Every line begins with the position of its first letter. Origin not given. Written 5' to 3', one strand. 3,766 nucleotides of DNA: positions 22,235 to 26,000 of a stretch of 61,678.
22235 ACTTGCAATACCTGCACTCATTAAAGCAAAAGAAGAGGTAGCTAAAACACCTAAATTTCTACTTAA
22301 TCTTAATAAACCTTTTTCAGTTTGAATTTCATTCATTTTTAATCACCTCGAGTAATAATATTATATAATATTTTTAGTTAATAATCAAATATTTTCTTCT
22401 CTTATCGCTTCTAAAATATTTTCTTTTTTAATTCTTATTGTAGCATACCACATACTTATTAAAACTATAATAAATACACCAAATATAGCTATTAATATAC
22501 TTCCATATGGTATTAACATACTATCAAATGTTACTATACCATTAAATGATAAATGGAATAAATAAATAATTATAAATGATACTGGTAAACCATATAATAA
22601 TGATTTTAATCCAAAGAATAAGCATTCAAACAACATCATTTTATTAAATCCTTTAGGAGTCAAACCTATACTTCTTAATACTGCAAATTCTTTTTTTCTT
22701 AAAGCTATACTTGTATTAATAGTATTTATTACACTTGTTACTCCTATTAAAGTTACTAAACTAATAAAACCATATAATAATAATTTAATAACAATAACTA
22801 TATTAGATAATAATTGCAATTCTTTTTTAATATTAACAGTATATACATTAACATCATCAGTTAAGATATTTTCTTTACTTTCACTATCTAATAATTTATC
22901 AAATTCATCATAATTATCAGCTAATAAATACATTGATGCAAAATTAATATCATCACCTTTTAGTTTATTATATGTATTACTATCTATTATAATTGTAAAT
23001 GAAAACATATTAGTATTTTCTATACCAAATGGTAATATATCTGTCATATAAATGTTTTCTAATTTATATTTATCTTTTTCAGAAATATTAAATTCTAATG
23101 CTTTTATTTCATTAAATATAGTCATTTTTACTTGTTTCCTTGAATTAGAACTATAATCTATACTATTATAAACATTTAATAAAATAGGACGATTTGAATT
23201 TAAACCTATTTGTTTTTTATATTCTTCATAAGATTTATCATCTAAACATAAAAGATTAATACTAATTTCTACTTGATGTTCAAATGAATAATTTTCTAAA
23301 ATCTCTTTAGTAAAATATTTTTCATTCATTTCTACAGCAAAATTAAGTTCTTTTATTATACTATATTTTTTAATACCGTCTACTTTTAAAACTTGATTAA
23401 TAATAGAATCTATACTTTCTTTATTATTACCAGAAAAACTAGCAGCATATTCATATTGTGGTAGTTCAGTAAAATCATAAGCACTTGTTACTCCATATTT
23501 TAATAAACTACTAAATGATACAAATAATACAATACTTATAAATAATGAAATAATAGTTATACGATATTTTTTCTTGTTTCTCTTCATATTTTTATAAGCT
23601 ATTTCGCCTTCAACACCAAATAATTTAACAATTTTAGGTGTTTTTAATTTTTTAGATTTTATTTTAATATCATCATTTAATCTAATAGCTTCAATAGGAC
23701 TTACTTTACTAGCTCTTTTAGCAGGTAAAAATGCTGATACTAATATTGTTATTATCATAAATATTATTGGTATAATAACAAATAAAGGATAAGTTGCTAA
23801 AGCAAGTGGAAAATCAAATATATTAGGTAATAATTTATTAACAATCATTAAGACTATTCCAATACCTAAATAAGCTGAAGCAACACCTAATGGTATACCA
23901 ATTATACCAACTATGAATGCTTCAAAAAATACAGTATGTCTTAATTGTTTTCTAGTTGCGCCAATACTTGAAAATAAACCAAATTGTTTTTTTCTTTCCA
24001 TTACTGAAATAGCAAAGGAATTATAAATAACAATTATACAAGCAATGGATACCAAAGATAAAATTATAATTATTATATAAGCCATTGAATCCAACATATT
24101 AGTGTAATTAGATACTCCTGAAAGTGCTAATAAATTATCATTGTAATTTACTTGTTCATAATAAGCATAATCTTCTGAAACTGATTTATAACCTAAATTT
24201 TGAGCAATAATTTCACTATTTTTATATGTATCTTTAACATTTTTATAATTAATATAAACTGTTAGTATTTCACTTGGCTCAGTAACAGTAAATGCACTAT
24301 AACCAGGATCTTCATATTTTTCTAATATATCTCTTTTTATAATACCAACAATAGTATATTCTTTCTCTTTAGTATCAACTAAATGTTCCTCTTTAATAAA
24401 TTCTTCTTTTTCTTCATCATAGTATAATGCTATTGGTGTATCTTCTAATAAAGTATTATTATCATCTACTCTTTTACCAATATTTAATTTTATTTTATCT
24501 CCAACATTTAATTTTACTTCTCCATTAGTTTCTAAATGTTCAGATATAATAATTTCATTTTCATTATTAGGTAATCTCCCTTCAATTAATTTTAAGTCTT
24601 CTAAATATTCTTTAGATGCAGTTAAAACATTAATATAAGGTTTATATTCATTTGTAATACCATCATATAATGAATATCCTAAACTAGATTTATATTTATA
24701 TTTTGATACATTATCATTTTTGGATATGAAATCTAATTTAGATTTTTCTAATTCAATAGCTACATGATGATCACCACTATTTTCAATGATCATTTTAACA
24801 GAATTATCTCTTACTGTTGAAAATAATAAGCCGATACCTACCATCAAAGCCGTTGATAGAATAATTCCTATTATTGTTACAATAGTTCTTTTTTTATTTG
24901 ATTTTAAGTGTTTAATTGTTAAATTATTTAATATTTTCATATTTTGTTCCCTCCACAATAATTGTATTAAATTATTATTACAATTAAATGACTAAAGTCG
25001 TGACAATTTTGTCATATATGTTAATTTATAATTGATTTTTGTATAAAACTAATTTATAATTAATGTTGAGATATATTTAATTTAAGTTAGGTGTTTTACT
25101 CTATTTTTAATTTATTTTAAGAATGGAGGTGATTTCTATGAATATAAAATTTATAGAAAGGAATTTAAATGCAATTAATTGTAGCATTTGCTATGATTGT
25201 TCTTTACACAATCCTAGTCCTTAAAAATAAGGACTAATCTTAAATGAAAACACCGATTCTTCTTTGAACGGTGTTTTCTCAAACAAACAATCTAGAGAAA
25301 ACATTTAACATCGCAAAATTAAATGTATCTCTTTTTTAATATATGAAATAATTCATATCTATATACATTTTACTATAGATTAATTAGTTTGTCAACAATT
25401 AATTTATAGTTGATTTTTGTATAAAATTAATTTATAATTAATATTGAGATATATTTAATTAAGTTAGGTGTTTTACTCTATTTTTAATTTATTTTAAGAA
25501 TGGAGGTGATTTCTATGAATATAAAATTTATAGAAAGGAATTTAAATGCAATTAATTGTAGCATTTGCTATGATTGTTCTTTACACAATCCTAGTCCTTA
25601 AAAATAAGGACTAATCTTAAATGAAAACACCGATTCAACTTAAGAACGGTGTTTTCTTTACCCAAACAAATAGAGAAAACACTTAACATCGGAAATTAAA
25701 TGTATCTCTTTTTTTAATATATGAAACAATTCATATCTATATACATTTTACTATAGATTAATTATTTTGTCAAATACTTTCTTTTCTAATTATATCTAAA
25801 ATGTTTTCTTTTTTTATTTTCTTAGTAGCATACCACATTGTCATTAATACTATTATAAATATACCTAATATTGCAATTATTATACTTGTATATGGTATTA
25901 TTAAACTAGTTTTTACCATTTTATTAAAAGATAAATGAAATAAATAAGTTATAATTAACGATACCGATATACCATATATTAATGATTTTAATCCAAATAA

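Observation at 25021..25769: Tandem 377-bp duplication encoding two identical, fully equipped cassettes for an unannotated 28-aa Cys-containing peptide inside a Bce-like resistance locus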

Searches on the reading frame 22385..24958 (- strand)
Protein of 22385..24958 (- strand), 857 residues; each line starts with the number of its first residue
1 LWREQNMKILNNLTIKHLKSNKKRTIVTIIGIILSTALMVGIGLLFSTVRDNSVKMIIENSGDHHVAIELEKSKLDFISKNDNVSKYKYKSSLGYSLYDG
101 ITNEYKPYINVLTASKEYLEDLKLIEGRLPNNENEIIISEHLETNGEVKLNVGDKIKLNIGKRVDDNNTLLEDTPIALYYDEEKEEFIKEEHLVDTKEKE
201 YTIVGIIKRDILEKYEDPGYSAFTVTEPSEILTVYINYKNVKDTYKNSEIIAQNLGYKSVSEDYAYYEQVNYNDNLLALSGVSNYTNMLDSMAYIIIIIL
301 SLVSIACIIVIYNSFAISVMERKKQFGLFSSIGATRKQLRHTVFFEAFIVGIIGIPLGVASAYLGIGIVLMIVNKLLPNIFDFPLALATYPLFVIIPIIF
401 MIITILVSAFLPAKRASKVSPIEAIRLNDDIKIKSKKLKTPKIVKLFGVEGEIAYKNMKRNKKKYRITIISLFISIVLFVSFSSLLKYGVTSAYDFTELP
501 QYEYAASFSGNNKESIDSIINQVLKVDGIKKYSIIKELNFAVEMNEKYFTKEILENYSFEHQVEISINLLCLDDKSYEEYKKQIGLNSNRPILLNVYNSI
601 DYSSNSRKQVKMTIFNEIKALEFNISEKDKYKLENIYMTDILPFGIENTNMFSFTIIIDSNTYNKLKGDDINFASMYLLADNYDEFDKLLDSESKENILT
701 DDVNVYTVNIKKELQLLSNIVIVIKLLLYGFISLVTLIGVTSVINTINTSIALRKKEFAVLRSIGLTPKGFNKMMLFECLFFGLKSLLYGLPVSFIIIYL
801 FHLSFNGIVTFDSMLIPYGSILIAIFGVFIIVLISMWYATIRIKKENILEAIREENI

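Call 7: search_protein_families(library=pfam, proteins=[window:22385-24958:-])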
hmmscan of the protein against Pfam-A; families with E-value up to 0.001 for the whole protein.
window:22385-24958:- (857 aa): 2 families
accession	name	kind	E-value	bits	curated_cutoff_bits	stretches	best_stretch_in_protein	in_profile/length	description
PF02687.27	FtsX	-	3.5e-36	124.3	25.5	2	731-848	3-120/120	FtsX-like permease C-terminal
PF12704.14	MacB_PCD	-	2.5e-05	25.1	27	1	25-212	1-154/207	MacB-like periplasmic core domain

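Call 13: find_related_loci(query=window:22385-24958:-, collection=genome_contigs, flank=6000)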
Query window:22385-24958:- (857 aa) in genome_contigs; peptide patterns used: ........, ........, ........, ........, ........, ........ (x = any residue, [..] = any of these).
213 stretches matched a pattern; 153 encode a relative of the query (tblastn E <= 1e-3); the best 80 are kept; 79 distinct loci.
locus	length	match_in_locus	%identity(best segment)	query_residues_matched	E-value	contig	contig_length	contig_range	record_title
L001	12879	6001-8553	90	4-857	0e+0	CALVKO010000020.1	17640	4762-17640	MAG: uncultured Bacilli bacterium isolate BRZ_EG__bin97 genome assembly, contig: BRZ_EG__NODE_4396_length_17640_cov_19.1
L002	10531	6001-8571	83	4-856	0e+0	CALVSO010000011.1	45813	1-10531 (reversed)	MAG: uncultured Bacilli bacterium isolate BRZ_CH__bin62 genome assembly, contig: BRZ_CH__NODE_1130_length_45813_cov_21.8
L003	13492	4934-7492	81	7-857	0e+0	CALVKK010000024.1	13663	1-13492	MAG: uncultured Bacilli bacterium isolate BRZ_NT__bin8 genome assembly, contig: BRZ_NT__NODE_5525_length_13663_cov_3.792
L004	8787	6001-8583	78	4-857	0e+0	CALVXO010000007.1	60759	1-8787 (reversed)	MAG: uncultured Bacilli bacterium isolate BRZ_PD__bin30 genome assembly, contig: BRZ_PD__NODE_598_length_60759_cov_13.88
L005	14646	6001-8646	67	7-857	0e+0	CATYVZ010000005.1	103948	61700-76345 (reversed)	MAG TPA_asm: uncultured Bacilli bacterium isolate ERR9578307_bin.50_MetaWRAP_v1.3_MAG genome assembly, contig: ERZ185339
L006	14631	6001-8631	64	4-857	0e+0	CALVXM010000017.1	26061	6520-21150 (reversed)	MAG: uncultured Bacilli bacterium isolate BRZ_SN__bin108 genome assembly, contig: BRZ_SN__NODE_2319_length_26061_cov_7.1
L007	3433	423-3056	66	7-857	0e+0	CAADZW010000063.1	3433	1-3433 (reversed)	MAG TPA_asm: Bacilli bacterium, isolate HGM10873, WGS project CAADZW010000000 data, contig: ERS396376_74_k85_29719, whol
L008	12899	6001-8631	65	7-857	0e+0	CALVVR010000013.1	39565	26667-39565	MAG: uncultured Bacilli bacterium isolate BRZ_PE__bin58 genome assembly, contig: BRZ_PE__NODE_1374_length_39565_cov_7.90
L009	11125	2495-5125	65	7-857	0e+0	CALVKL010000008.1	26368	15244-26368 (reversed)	MAG: uncultured Bacilli bacterium isolate BRZ_CP__bin28 genome assembly, contig: BRZ_CP__NODE_2591_length_26368_cov_8.52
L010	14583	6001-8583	78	4-857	0e+0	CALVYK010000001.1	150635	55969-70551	MAG: uncultured Bacilli bacterium isolate BRZ_AM__bin79 genome assembly, contig: BRZ_AM__NODE_123_length_150635_cov_23.0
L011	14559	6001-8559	96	4-857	0e+0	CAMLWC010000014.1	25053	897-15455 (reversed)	MAG: uncultured Tenericutes bacterium isolate ERR4303194_bin.18_MetaWRAP_v1.1_MAG genome assembly, contig: NODE_1538_len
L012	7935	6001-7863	77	1-614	0e+0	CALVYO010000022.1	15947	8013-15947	MAG: uncultured Bacilli bacterium isolate BRZ_DM__bin25 genome assembly, contig: BRZ_DM__NODE_4886_length_15947_cov_6.89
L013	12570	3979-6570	57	4-857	0e+0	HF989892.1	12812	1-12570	Acholeplasma sp. CAG:878 genomic scaffold, scf24, whole genome shotgun sequence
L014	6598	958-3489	55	7-857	0e+0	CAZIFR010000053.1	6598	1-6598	MAG TPA_asm: uncultured Muribaculaceae bacterium isolate SRP294416_co3_757 genome assembly, contig: NODE_27618_length_65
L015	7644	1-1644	83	288-857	0e+0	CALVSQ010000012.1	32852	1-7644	MAG: uncultured Bacilli bacterium isolate BRZ_PA__bin23 genome assembly, contig: BRZ_PA__NODE_1829_length_32852_cov_32.6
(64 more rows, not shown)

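Call 65: search_protein_families(library=ncbifam, proteins=[window:22385-24958:-], max_evalue=0.00001)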
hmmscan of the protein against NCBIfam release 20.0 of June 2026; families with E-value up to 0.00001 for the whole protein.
window:22385-24958:- (857 aa): 3 families
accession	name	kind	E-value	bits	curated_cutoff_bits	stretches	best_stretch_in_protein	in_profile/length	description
TIGR03434.1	ADOP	subfamily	1e-13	50.3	622.3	1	292-426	271-801/803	ADOP family duplicated permease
NF007826.0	PRK10535.1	equivalog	4.4e-09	35.2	966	1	295-425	526-645/648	macrolide ABC transporter ATP-binding protein/permease MacB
NF041854.1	ABC_perm_YbbP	equivalog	2.4e-07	29.1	999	1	287-411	678-794/806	putative ABC transporter permease subunit YbbP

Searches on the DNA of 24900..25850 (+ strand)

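Call 27: search_rna_families(source=window, start=24900, end=25850, threshold=evalue, max_evalue=10)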
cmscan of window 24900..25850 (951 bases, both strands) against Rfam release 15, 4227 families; matches with E-value up to 10: 11.
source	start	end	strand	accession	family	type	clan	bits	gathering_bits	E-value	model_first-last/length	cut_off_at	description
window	25103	25234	+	RF01492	rli28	Gene; sRNA;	-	24.4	45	1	44-181/186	no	Listeria sRNA rli28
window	25480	25611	+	RF01492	rli28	Gene; sRNA;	-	24.4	45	1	44-181/186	no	Listeria sRNA rli28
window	25219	25327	+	RF01830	StyR-44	Gene;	-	22.1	54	1.2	1-107/107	no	Salmonella enterica Typhi npcRNA 44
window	25250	25314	-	RF02293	TtnuCD17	Gene; snRNA; snoRNA; CD-box;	-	20.6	75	2.6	1-68/68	no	Tetrahymena snoRNA TtnuCD17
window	25143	25213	+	RF01644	ceN59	Gene; snRNA; snoRNA; HACA-box;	-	19.5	50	1.9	1-137/137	no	Caenorhabditis snoRNA ceN59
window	25520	25590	+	RF01644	ceN59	Gene; snRNA; snoRNA; HACA-box;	-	19.5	50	1.9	1-137/137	no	Caenorhabditis snoRNA ceN59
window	25567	25634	+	RF01569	DdR2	Gene; snRNA; snoRNA; CD-box;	-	17.7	80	9.5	1-83/83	no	Dictyostelium snoRNA DdR2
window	25195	25255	-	RF01814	rhtB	Gene; sRNA;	-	17.6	55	7.5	1-83/83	no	rhtB sRNA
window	25593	25670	-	RF00652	MIR478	Gene; miRNA;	-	17.1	50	9.1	1-91/91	no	MIR478 microRNA precursor family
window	25171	25242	-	RF02998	IS605-orfB-II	Gene; sRNA;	-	16.5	88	5.3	1-155/155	no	IS605-orfB-II RNA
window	25548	25619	-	RF02998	IS605-orfB-II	Gene; sRNA;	-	16.5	88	5.3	1-155/155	no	IS605-orfB-II RNA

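Call 78: search_dna_similar(query=window:25021-25400:+, collection=plasmids, mode=distant, max_rows=8)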
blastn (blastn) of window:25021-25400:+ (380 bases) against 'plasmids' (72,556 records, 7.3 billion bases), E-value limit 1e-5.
No match.

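Call 79: search_dna_similar(query=window:25021-25400:+, collection=phages, mode=distant, max_rows=8)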
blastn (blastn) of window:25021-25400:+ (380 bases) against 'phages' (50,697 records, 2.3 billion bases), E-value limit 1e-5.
No match.

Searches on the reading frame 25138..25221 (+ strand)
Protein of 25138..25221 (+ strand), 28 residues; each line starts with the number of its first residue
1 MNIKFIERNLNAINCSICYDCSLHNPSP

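Call 39: list_cluster_members(proteins=[window:25138-25221:+, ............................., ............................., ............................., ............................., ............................, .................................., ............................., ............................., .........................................])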
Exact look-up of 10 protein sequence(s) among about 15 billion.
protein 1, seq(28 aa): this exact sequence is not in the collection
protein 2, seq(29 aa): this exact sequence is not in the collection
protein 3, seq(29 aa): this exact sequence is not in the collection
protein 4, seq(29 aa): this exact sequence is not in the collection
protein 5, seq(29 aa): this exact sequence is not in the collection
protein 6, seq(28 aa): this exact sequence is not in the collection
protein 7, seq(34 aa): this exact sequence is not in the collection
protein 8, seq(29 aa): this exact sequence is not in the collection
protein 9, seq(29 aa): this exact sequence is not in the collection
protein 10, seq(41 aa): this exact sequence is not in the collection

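Call 42: search_protein_families(library=pfam, proteins=[window:25138-25221:+], max_evalue=10)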
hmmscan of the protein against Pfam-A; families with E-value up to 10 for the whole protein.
seq(28 aa): 0 families
